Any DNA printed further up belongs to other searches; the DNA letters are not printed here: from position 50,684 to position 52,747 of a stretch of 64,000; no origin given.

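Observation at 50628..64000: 13-gene co-directional cluster: methyltransferase, two UvrD helicases, GIY-YIG nuclease, DUF932, zinc ribbon, GHKL ATPase plus coupled small protein. Candidate undescribed multi-gene defence system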

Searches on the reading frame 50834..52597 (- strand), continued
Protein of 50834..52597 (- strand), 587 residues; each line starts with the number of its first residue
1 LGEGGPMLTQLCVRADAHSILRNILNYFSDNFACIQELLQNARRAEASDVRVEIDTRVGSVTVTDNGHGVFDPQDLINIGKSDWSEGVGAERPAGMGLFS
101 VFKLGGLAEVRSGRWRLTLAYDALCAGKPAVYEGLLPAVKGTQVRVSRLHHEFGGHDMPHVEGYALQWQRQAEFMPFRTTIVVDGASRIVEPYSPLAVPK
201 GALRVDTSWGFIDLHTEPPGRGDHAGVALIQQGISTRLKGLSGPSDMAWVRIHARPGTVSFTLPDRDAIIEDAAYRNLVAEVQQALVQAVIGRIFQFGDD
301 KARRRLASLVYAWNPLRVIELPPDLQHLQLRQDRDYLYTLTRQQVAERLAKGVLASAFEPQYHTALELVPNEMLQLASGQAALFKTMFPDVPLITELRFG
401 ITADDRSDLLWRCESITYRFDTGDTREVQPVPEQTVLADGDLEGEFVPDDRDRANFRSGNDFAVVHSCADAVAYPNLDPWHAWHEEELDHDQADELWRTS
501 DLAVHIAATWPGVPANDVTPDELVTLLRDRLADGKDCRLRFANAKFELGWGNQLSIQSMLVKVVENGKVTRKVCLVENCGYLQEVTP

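Call 59: fold_search(model_id=the predicted structure, library=pdb)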
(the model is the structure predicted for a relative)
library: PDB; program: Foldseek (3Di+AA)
matches with E <= 10: 883; with E <= 0.001: 623
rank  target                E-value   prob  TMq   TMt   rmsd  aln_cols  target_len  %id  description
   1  5tth_A                1.5e-14  1.00  0.41  0.37  15.4       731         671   12  Heterodimeric SpyCatcher/SpyTag-fused zebrafish TRAP1 in ATP/ADP-hybrid state (released 2017-08-23)
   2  7exp_B                2.2e-13  1.00  0.41  0.40  12.7       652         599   13  Crystal structure of zebrafish TRAP1 with AMPPNP and MitoQ (released 2022-01-05)
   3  5tvu_A                3.3e-13  1.00  0.41  0.41  12.9       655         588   13  Crystal structure of mitochondrial Hsp90 (TRAP1) with ATP in absence of Mg (released 2018-03-14)
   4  5tvw_B                4.6e-13  1.00  0.40  0.39  10.1       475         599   14  Crystal structure of mitochondrial Hsp90 (TRAP1) with ATP in absence of Mg, hemi-hydrolyzed (released 2018-03-14)
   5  4j0b_B                4.6e-13  1.00  0.40  0.39  13.2       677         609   13  Structure of mitochondrial Hsp90 (TRAP1) with ADP-BeF3 (released 2014-01-22)
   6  4ipe_A                1.0e-12  1.00  0.42  0.42  12.8       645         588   13  Crystal structure of mitochondrial Hsp90 (TRAP1) with AMPPNP (released 2014-01-22)
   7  4iyn_A                1.2e-12  1.00  0.37  0.36  15.4       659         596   12  Structure of mitochondrial Hsp90 (TRAP1) with ADP-ALF4- (released 2014-01-22)
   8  6xg6_B                1.2e-12  1.00  0.43  0.41  12.1       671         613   12  Full-length human mitochondrial Hsp90 (TRAP1) with ADP-BeF3 (released 2020-09-30)
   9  5tvw_A                1.3e-12  1.00  0.41  0.40   9.2       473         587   14  Crystal structure of mitochondrial Hsp90 (TRAP1) with ATP in absence of Mg, hemi-hydrolyzed (released 2018-03-14)
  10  6xld_B                1.3e-12  1.00  0.45  0.44  12.1       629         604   11  Full-length Hsc82 in complex with Aha1 CTD in the presence of AMPPNP (released 2021-06-30)
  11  4ivg                  1.6e-12  1.00  0.41  0.49   9.6       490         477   15  Crystal structure of mitochondrial Hsp90 (TRAP1) NTD-Middle domain dimer with AMPPNP (released 2014-01-22)
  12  4ipe_B                1.8e-12  1.00  0.40  0.39   8.8       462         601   14  Crystal structure of mitochondrial Hsp90 (TRAP1) with AMPPNP (released 2014-01-22)
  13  6d14_B                2.0e-12  1.00  0.41  0.40   8.7       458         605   14  Zebrafish TRAP1 bound to AMPPNP and calcium in the asymmetric closed state (released 2018-04-25)
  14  7kcl_A                2.0e-12  1.00  0.43  0.41  11.2       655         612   12  Full-length human mitochondrial Hsp90 (TRAP1) in complex with SdhB in the presence of AMP-PNP (released 2021-10-13)
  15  7exp_A                2.4e-12  1.00  0.41  0.41  12.7       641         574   13  Crystal structure of zebrafish TRAP1 with AMPPNP and MitoQ (released 2022-01-05)
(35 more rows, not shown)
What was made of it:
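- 50834..52579 (-): Hsp90/sacsin-like GHKL ATPase (581 aa). An accessory backbone gene that is always found near DUF932. Foldseek top hits are TRAP1/Hsp90, E 1e-14 (call 59).
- Closest known: Hsp90/TRAP1/sacsin-type GHKL ATPases. Same: The full-length AF2 model aligns best to TRAP1/Hsp90 N-terminal plus middle domains (E 1e-14, TM 0.41-0.45; call 59).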

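Call 75: search_protein_families(library=pfam, proteins=[L008:7549-8550:+, L008:8638-9540:+, L008:10004-11635:+, L008:11583-12632:+, L008:11819-13975:+, L008:14055-15848:-, L008:5738-6901:+, L008:3856-5418:-, L008:17406-19082:+, L008:19084-20781:+], max_evalue=0.001)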
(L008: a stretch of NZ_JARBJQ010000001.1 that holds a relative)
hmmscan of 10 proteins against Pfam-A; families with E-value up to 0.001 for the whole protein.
L008:7549-8550:+ (333 aa): 0 families

L008:8638-9540:+ (300 aa): 0 families

L008:10004-11635:+ (543 aa): 2 families
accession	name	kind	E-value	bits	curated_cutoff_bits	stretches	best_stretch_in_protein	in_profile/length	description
PF13589.12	HATPase_c_3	-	7.2e-09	36.2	25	1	27-107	7-94/137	Histidine kinase-, DNA gyrase B-, and HSP90-like ATPase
PF02518.31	HATPase_c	-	9.8e-05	23.2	26.4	1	25-94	8-80/111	Histidine kinase-, DNA gyrase B-, and HSP90-like ATPase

L008:11583-12632:+ (349 aa): 3 families
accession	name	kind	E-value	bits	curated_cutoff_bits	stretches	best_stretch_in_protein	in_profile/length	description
PF23639.1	DUF7146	-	1.6e-26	93.1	27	1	126-236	2-105/105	Domain of unknown function (DUF7146)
PF13362.12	Toprim_3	-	6e-13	49.5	27.2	1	243-340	2-92/95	Toprim domain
PF08273.17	Zn_Ribbon_Prim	-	6.4e-11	42.8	23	1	51-85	2-36/37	Zinc-binding domain of primase-helicase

L008:11819-13975:+ (718 aa): 1 family
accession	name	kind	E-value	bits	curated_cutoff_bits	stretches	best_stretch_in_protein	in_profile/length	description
PF06067.16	DUF932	-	1.4e-05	25.4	23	1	477-688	4-210/227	Domain of unknown function (DUF932)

L008:14055-15848:- (597 aa): 6 families
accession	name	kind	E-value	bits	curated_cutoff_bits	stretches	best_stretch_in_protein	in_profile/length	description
PF12806.12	Acyl-CoA_dh_C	-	5.5e-28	98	30.3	1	468-592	1-123/124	Acetyl-CoA dehydrogenase C-terminal like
PF00441.29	Acyl-CoA_dh_1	-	8.1e-27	94.6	22.4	1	284-450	1-145/150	Acyl-CoA dehydrogenase, C-terminal domain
PF02771.21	Acyl-CoA_dh_N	-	9.5e-13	48.9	22.9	1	41-156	7-112/113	Acyl-CoA dehydrogenase, N-terminal domain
PF02770.24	Acyl-CoA_dh_M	-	1.5e-11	44.7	33.3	1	162-265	2-90/97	Acyl-CoA dehydrogenase, middle domain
PF22924.1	ACOX_C_alpha1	-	4.1e-07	30.4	27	1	293-443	3-157/169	Acyl-CoA oxidase, C-alpha1 domain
PF08028.16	Acyl-CoA_dh_2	-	5.4e-05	23.9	22.7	1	305-442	7-132/134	Acyl-CoA dehydrogenase, C-terminal domain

L008:5738-6901:+ (387 aa): 2 families
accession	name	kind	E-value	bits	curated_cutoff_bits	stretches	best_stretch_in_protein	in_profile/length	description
PF07690.21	MFS_1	-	2e-41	142.5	33.4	2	12-347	1-346/347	Major Facilitator Superfamily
PF00083.30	Sugar_tr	-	6.2e-06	25.8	22.3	1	35-122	39-129/452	Sugar (and other) transporter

L008:3856-5418:- (520 aa): 0 families

L008:17406-19082:+ (558 aa): 1 family
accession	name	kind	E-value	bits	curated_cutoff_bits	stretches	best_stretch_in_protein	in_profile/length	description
PF07514.17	TraI_2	-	1.9e-63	214.8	23.9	1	30-346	1-319/324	Putative helicase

L008:19084-20781:+ (566 aa): 2 families
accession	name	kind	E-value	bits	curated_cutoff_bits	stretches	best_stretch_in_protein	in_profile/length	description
PF10412.15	TrwB_AAD_bind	-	1e-12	48.1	20.5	1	455-566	227-338/387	Type IV secretion-system coupling protein DNA-binding domain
PF12696.13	TraG-D_C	-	1.1e-11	45.1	22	1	474-558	2-86/126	TraM recognition site of TraD and TraG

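Call 90: search_dna_similar(query=window:50834-52579:-, collection=plasmids, mode=protein, max_rows=15, max_evalue=0.001)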
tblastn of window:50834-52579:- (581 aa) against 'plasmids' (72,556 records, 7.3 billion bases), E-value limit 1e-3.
Records with a match: 95; places in all: 96; records where one place covers at least 80% of the query: 0.
Best place of each record, by identity: <60% 95.
By first word of the organism name: Roseomonas 11; Sphingobium 10; Novosphingobium 9; Sphingopyxis 8; Sphingomonas 7; Agrobacterium 5; Paraburkholderia 4; Deinococcus 4; Leptolyngbya 4; Candidatus 3; and 22 more.
By predicted mobility (MOB-suite, as given by PLSDB): non-mobilizable 55; conjugative 26; mobilizable 14.
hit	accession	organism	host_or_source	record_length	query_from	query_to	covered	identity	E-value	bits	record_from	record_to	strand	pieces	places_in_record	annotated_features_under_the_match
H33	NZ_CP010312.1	Geoalkalibacter subterraneus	-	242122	2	265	45%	27.9%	2e-11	75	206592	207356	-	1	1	ATP-binding protein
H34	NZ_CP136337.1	Piscinibacter gummiphilus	single cell,soil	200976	15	265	43%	28.6%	7e-9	67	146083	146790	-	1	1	ATP-binding protein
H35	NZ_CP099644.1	Paraburkholderia fungorum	Arabidopsis thaliana,pure culture,leaf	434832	1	265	46%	27.1%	5e-7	61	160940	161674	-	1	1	ATP-binding protein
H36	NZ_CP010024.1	Paraburkholderia fungorum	Microbial isolate culture,White-rot ...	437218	1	265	46%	27.1%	5e-7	61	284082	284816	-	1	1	ATP-binding protein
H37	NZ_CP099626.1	Paraburkholderia fungorum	Arabidopsis thaliana,pure culture,leaf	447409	1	265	46%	27.1%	5e-7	61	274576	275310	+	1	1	ATP-binding protein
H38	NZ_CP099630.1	Paraburkholderia fungorum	Arabidopsis thaliana,pure culture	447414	1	265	46%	27.1%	5e-7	61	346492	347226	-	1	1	ATP-binding protein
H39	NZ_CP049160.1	Caballeronia sp. SBC1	whole organism,soil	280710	1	266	46%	26.1%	1e-5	56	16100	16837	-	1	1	ATP-binding protein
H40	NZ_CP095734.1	Methylophaga pinxianii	pure culture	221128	1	268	46%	25.7%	2e-4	52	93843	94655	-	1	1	hypothetical protein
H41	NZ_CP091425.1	Methylobacter sp. YRD-M1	isolate,wetland soil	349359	2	267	46%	23.5%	1e-7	62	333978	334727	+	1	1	ATP-binding protein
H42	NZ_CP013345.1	Sphingopyxis macrogoltabida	whole organism,activated sludge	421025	7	139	23%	40.6%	2e-10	72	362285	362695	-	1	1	ATP-binding protein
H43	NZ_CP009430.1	Sphingopyxis macrogoltabida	soil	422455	7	139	23%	40.6%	2e-10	72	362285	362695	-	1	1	ATP-binding protein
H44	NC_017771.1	Deinococcus gobiensis I-0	-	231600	14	138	22%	39.8%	2e-10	72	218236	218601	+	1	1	ATP-binding protein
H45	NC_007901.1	Rhodoferax ferrireducens T118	-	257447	22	147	22%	38.3%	1e-14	86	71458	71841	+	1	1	ATP-binding protein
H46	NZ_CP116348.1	Enterobacter ludwigii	strawberry,pure cluture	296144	7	170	28%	29.1%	3e-8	64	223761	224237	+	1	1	ATP-binding protein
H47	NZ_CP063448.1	Novosphingobium sp. ES2-1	mixed culture,activated sludge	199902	1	117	20%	40.3%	9e-11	73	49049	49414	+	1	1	ATP-binding protein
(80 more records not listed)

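Call 91: get_annotated_region(hit=H33, flank=7000)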
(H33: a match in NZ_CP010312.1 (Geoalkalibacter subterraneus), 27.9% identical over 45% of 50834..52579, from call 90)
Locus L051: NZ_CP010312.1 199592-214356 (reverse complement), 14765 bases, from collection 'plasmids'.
description: Geoalkalibacter subterraneus strain Red1 plasmid pGSUB1, complete sequence
organism: Geoalkalibacter subterraneus (NCBI taxid 483547)
taxonomy: Bacteria; Thermodesulfobacteriota; Desulfuromonadia; Desulfuromonadales; Geoalkalibacteraceae; Geoalkalibacter; Geoalkalibacter subterraneus
host: -; source: -; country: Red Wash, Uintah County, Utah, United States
typing (MOB-suite, as given by PLSDB): non-mobilizable
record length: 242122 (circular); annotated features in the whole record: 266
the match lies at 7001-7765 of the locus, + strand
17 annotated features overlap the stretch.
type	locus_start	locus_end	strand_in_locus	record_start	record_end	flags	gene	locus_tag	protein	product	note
CDS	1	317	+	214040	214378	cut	-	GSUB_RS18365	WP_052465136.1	hypothetical protein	-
CDS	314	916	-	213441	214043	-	-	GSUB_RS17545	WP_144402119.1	helix-turn-helix domain-containing protein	-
CDS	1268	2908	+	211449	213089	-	-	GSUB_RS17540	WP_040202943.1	hypothetical protein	-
CDS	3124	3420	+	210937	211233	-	-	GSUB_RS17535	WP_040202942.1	hypothetical protein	-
CDS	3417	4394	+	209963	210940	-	-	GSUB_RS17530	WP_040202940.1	hypothetical protein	-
CDS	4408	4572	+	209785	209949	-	-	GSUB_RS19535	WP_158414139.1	hypothetical protein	-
CDS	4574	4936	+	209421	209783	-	-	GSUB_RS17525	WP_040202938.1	hypothetical protein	-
CDS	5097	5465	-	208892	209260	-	-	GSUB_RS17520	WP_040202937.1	MarR family transcriptional regulator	GO:0006355 - regulation of DNA-templated transcription [Evidence IEA]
CDS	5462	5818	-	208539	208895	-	-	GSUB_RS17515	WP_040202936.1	DUF6516 family protein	-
CDS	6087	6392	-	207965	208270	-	-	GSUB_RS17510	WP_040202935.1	helix-turn-helix transcriptional regulator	-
CDS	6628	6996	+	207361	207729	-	-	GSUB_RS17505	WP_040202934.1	hypothetical protein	-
CDS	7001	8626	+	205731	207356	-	-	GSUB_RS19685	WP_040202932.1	ATP-binding protein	-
CDS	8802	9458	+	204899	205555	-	tmk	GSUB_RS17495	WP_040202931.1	dTMP kinase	GO:0015949 - nucleobase-containing small molecule interconversion [Evidence IEA]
CDS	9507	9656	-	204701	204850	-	-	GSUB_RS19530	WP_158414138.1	hypothetical protein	-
CDS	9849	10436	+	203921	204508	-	-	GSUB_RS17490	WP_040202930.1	hypothetical protein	-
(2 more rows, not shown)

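Call 92: get_annotated_region(hit=H35, flank=7000)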
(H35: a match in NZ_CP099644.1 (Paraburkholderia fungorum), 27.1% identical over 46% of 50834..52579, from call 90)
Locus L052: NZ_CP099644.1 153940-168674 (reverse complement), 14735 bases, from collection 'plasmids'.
description: Paraburkholderia fungorum strain OTU2SAUBB1 plasmid unnamed1, complete sequence
organism: Paraburkholderia fungorum (NCBI taxid 134537)
taxonomy: Bacteria; Pseudomonadota; Betaproteobacteria; Burkholderiales; Burkholderiaceae; Paraburkholderia; Paraburkholderia fungorum
host: -; source: Arabidopsis thaliana,pure culture,leaf; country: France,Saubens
typing (MOB-suite, as given by PLSDB): non-mobilizable
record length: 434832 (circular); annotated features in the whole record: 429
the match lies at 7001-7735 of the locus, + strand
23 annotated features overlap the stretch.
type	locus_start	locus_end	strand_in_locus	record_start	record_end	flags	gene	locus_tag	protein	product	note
CDS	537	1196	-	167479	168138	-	-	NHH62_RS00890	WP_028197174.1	hypothetical protein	-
CDS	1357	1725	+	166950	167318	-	-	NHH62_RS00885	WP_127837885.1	hypothetical protein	-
CDS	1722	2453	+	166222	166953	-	-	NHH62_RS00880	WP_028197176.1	DsbC family protein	-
CDS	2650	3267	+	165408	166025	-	-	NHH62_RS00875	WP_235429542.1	DUF2786 domain-containing protein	-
CDS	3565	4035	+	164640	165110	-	-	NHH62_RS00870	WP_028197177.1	hypothetical protein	-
CDS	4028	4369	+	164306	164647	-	-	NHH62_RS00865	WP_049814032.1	hypothetical protein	-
CDS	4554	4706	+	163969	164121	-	-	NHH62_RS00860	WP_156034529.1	hypothetical protein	-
CDS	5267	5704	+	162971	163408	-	-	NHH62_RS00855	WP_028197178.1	hypothetical protein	-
CDS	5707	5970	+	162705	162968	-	-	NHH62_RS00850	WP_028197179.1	hypothetical protein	-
CDS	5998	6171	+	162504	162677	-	-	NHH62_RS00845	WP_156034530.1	hypothetical protein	-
CDS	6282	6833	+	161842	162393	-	-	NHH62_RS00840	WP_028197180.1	hypothetical protein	-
CDS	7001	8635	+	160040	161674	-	-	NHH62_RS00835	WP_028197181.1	ATP-binding protein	-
CDS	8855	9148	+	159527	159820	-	-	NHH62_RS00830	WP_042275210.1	hypothetical protein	-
CDS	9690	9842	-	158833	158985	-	-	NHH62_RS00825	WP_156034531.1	hypothetical protein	-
CDS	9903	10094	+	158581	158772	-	-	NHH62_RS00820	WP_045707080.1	hypothetical protein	-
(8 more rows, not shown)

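Call 93: get_annotated_region(hit=H34, flank=7000)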
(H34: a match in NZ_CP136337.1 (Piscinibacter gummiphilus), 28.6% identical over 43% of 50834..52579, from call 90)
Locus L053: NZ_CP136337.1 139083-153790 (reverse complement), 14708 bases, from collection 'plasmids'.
description: Piscinibacter gummiphilus strain SBD 7-3 plasmid unnamed1, complete sequence
organism: Piscinibacter gummiphilus (NCBI taxid 946333)
taxonomy: Bacteria; Pseudomonadota; Betaproteobacteria; Burkholderiales; Sphaerotilaceae; Piscinibacter; Piscinibacter gummiphilus
host: -; source: single cell,soil; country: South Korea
typing (MOB-suite, as given by PLSDB): non-mobilizable
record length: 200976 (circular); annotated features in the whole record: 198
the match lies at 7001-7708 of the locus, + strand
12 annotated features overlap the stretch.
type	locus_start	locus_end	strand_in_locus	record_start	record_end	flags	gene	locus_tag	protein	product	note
CDS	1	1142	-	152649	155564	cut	-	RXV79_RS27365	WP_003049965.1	Tn3-like element IS1071 family transposase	GO:0006313 - DNA transposition [Evidence IEA]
CDS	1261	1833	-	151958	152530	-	-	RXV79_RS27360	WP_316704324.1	hypothetical protein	-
CDS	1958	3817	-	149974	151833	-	-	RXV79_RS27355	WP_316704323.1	hypothetical protein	-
CDS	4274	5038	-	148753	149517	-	-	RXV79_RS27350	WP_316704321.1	DUF1845 domain-containing protein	-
CDS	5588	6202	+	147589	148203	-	-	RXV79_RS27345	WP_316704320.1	hypothetical protein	-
CDS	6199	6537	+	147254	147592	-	-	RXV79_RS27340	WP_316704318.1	hypothetical protein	-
CDS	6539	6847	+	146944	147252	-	-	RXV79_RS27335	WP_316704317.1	hypothetical protein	-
CDS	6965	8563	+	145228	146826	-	-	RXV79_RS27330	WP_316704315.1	ATP-binding protein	-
CDS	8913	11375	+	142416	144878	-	-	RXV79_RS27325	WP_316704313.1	adenosylcobalamin-dependent ribonucleoside-diphosphate reductase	-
CDS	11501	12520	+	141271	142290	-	-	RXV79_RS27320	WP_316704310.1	toprim domain-containing protein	-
CDS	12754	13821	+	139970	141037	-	-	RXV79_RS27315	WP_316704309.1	DUF932 domain-containing protein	-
CDS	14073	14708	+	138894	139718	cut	-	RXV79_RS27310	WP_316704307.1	hypothetical protein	-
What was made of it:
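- Distant GHKL-Toprim/Zn-ribbon-DUF932 triads occur on a proteobacterial conjugative element and a plasmid (calls 75, 93).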

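Call 97: search_protein_representatives(alignment_id=A1)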
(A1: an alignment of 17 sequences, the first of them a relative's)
Query: 17 sequences, 584 profile positions. Proteins with E-value up to 0.001 (for the whole library): 2376; up to 1e-10: 1662; up to 1e-30: 14. The best 150 are listed.
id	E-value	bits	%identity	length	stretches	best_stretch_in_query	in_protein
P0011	1.7e-252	855.5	-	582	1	2-583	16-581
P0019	3.6e-241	818.1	-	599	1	3-582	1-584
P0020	1.4e-197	674.2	-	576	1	2-579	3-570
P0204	1.3e-151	522.4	-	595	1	1-580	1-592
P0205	9.5e-97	341.3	-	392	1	219-580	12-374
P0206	6.1e-82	292.4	-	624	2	4-181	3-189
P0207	2.9e-77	276.9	-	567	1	5-570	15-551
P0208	1.1e-73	265.1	-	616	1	4-552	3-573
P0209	1.2e-72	261.6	-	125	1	1-125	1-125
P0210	4.2e-64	233.5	-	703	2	2-294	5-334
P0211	1.3e-57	212.1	-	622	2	3-181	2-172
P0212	3.5e-53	197.4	-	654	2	3-182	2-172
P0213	6.8e-53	196.5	-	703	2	4-187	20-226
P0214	6.3e-31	123.9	-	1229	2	15-175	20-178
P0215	9.5e-30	120.0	-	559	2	3-147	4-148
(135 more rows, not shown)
